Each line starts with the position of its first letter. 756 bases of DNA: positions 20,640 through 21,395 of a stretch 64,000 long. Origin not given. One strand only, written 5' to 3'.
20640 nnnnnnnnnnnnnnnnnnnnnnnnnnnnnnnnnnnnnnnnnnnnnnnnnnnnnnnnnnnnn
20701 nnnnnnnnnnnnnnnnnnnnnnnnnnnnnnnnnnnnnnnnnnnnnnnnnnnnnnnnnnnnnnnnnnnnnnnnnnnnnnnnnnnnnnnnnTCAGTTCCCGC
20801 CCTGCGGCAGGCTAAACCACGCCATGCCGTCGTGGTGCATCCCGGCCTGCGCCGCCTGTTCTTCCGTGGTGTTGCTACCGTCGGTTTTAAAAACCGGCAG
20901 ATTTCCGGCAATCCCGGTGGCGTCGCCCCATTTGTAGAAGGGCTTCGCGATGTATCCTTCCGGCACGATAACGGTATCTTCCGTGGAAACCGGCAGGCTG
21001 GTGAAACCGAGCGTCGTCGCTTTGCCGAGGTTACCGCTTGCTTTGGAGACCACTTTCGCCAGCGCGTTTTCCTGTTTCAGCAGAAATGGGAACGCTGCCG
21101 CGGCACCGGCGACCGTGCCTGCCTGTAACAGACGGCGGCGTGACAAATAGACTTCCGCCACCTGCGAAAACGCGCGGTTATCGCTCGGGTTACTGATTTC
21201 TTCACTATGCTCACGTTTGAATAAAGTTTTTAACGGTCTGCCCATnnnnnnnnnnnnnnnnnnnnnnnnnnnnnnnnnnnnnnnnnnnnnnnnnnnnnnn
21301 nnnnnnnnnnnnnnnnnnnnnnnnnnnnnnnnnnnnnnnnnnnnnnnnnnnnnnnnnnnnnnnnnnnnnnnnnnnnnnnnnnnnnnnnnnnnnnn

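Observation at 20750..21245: Putative prophage right end inside a truncated Tat-secreted phoX-like gene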

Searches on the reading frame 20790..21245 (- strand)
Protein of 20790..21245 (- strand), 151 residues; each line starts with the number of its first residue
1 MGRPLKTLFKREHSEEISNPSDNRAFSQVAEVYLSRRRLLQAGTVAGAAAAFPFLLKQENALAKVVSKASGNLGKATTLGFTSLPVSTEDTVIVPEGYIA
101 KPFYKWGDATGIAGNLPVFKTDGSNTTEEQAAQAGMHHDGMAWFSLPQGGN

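Call 4: search_protein_families(library=pfam, proteins=[window:20790-21245:-], max_evalue=0.01)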
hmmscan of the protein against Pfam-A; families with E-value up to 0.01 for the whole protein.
window:20790-21245:- (151 aa): 2 families
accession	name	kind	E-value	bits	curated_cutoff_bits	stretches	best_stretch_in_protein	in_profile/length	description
PF05787.19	PhoX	-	1.8e-10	41.1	24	1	80-146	2-62/515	Alkaline phosphatase PhoX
PF10518.14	TAT_signal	-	0.0013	19.1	22.7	1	34-53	2-21/21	TAT (twin-arginine translocation) pathway signal sequence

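Call 24: find_encoding_contigs(protein=window:20793-21245:-, flank=10000, max_places=10)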
Protein window:20793-21245:- (151 aa): 5 contigs read that carry it; 5 places shown.
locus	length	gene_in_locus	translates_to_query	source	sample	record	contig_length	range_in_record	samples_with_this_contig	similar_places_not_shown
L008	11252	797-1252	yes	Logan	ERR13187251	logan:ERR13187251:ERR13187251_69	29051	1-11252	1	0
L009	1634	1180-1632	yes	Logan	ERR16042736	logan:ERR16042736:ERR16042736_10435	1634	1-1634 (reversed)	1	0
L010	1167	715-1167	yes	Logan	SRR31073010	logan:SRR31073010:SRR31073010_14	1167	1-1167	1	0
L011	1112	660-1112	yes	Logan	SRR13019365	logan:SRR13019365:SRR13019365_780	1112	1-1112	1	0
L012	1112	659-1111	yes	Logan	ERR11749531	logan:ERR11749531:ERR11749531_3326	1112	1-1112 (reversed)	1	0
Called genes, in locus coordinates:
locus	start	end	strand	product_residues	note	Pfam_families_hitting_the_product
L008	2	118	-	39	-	PF01527:HTH_Tnp_1 (weak)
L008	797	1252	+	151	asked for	PF05787:PhoX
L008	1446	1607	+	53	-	-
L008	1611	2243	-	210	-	-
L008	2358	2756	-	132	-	PF08765:Mor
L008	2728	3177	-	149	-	PF06252:GemA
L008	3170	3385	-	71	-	-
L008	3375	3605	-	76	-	-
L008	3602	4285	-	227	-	PF10979:DUF2786, PF23771:DUF7168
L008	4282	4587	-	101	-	-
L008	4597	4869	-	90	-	-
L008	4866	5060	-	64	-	-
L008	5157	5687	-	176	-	PF07352:Phage_Mu_Gam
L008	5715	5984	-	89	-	-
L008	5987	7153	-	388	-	PF13191:AAA_16 (weak), PF13401:AAA_22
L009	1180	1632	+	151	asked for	PF05787:PhoX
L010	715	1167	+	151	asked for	PF05787:PhoX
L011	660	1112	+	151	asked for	PF05787:PhoX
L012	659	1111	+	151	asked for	PF05787:PhoX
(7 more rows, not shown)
